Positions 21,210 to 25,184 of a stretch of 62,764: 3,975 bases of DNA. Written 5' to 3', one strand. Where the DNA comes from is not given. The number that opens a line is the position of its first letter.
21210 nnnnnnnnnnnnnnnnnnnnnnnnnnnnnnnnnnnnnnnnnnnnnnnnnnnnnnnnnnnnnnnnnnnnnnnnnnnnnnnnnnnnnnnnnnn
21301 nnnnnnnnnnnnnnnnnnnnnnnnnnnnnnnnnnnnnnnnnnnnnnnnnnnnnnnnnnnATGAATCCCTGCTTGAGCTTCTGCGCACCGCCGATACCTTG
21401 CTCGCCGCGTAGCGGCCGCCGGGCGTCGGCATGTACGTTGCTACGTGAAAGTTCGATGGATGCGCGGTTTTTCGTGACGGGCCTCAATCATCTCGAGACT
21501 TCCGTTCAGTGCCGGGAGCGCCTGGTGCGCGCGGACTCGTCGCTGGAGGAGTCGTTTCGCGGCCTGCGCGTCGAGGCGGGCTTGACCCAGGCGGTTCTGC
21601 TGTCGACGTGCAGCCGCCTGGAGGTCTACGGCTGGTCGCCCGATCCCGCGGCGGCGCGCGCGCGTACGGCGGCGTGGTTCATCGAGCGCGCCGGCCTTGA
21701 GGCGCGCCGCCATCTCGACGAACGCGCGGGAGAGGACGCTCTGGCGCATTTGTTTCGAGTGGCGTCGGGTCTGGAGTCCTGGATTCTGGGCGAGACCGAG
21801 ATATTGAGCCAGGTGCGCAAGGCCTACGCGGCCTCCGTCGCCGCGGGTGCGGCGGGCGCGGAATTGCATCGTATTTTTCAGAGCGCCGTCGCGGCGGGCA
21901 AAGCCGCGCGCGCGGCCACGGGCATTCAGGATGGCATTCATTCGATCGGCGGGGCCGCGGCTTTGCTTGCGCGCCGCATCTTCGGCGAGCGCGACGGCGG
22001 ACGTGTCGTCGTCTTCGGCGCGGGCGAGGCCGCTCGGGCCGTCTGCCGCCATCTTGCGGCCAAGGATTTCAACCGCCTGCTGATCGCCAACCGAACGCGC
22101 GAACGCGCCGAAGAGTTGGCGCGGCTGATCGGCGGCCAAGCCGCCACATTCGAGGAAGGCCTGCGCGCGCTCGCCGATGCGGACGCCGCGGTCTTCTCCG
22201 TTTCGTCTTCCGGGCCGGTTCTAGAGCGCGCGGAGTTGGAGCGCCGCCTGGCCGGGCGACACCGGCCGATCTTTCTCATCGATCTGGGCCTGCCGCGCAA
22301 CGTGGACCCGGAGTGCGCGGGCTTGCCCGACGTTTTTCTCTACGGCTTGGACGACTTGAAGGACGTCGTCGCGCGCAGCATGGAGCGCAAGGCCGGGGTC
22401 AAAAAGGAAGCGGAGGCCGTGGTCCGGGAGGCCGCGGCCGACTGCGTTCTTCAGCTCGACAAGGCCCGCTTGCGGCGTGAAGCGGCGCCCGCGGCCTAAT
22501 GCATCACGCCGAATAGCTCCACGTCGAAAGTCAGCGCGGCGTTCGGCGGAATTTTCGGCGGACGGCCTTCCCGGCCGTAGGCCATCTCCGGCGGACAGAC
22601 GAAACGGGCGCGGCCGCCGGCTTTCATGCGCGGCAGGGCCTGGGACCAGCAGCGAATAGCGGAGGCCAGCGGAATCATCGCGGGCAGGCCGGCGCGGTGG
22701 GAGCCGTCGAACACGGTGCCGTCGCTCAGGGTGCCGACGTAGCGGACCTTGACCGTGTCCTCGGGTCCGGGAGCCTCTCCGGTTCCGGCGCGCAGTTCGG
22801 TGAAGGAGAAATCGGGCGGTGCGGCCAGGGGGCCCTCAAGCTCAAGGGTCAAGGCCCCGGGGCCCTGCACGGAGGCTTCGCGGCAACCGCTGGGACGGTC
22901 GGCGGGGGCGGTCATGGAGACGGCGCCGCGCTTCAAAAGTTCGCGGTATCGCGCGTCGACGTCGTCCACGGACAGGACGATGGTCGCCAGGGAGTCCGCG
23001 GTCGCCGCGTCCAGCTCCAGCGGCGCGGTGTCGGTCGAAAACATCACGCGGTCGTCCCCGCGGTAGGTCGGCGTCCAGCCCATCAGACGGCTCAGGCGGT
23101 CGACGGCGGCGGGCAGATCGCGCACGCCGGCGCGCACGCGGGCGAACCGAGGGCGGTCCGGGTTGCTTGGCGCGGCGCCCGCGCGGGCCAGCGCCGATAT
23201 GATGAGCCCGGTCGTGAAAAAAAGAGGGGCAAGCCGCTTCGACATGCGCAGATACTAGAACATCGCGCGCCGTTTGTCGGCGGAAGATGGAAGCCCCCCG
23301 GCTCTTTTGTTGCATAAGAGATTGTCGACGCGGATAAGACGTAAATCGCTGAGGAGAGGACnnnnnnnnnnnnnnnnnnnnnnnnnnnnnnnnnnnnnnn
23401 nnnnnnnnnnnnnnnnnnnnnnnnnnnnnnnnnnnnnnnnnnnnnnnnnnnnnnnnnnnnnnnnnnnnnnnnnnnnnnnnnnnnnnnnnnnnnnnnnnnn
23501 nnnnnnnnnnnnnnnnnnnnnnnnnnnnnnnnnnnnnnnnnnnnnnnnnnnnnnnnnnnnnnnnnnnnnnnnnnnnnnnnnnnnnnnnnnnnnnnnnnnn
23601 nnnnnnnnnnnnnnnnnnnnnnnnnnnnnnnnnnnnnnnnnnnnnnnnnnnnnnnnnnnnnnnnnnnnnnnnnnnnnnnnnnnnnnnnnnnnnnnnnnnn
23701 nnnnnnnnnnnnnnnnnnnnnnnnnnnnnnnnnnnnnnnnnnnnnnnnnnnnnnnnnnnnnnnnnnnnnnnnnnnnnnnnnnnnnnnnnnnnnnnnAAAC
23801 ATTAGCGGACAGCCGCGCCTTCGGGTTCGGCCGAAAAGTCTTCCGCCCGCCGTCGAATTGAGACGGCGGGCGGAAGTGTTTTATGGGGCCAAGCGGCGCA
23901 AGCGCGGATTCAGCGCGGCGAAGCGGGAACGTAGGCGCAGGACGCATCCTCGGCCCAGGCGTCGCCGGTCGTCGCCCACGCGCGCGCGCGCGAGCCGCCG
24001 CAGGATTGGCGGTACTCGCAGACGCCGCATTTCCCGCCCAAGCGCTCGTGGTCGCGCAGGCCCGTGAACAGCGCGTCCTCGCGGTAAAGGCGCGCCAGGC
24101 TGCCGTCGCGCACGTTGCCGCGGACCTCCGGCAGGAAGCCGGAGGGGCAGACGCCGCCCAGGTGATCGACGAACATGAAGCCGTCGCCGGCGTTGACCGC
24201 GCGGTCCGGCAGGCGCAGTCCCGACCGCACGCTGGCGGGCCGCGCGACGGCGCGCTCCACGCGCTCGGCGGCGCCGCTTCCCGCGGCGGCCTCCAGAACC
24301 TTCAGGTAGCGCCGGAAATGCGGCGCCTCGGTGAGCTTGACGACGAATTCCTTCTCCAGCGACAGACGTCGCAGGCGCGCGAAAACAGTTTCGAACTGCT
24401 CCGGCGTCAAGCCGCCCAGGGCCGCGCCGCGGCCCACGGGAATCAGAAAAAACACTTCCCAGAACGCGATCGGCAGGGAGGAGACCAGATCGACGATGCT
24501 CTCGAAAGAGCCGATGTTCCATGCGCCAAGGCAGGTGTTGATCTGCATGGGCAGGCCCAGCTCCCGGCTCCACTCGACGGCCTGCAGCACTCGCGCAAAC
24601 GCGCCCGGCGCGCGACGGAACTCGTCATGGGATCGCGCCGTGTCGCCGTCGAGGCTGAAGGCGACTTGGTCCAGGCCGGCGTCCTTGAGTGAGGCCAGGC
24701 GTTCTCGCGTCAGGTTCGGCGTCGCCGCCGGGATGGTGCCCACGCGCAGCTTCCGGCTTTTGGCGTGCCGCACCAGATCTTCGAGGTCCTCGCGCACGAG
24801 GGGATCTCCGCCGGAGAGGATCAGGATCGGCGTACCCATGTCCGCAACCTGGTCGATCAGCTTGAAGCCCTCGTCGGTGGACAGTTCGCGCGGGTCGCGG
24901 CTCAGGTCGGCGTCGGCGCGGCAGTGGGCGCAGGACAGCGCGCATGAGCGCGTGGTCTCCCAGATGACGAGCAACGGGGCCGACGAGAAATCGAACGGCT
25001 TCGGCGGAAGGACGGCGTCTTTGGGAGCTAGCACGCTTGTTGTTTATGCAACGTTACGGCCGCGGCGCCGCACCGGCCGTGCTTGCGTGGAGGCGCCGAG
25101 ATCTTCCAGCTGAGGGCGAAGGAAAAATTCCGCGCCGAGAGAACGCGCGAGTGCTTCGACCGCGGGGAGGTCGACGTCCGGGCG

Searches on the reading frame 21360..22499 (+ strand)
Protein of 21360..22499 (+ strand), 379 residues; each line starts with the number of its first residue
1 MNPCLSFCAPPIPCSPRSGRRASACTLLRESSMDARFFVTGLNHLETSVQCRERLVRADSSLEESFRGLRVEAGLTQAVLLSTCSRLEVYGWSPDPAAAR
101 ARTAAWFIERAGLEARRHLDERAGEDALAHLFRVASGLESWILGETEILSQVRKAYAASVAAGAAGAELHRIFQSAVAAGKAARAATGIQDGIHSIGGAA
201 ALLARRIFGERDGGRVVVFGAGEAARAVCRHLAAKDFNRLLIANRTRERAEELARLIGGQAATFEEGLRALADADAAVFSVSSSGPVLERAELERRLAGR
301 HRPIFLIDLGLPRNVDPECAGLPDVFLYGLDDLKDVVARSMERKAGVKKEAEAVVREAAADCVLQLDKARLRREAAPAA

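Call 78: search_protein_families(library=pfam, proteins=[window:21360-22499:+], max_evalue=0.00001)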
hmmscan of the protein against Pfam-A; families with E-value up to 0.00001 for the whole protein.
window:21360-22499:+ (379 aa): 2 families
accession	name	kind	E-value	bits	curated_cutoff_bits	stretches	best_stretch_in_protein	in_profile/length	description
PF05201.20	GlutR_N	-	6.2e-38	130.4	27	1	41-187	2-151/151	Glutamyl-tRNAGlu reductase, N-terminal domain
PF01488.26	Shikimate_DH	-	2.4e-32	112.4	24.3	1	203-336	2-138/138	Shikimate / quinate 5-dehydrogenase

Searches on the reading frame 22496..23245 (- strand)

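Call 79: search_protein_families(library=pfam, proteins=[window:22496-23245:-], max_evalue=0.00001)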
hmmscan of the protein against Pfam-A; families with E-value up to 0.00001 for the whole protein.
window:22496-23245:- (249 aa): 1 family
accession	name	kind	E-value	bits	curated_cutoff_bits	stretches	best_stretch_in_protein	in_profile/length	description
PF00254.34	FKBP_C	-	8.5e-25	87.4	21.1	1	158-244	4-93/94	FKBP-type peptidyl-prolyl cis-trans isomerase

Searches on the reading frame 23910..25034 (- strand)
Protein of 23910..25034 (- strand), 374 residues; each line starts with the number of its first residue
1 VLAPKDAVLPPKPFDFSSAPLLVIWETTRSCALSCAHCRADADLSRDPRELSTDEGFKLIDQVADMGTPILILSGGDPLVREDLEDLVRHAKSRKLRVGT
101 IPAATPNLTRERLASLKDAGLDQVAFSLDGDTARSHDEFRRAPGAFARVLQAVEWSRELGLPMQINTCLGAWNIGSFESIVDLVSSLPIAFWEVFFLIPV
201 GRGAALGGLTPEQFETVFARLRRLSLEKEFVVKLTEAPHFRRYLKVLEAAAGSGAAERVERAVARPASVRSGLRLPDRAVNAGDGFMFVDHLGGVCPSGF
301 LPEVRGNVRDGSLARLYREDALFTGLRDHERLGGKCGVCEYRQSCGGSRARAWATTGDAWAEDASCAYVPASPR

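Call 79: search_protein_families(library=pfam, proteins=[window:23910-25034:-], max_evalue=0.00001)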
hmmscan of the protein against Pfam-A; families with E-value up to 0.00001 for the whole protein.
window:23910-25034:- (374 aa): 1 family
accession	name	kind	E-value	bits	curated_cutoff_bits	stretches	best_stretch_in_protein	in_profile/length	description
PF04055.27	Radical_SAM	-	6.4e-23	82.2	29.5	1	26-183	2-165/166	Radical SAM superfamily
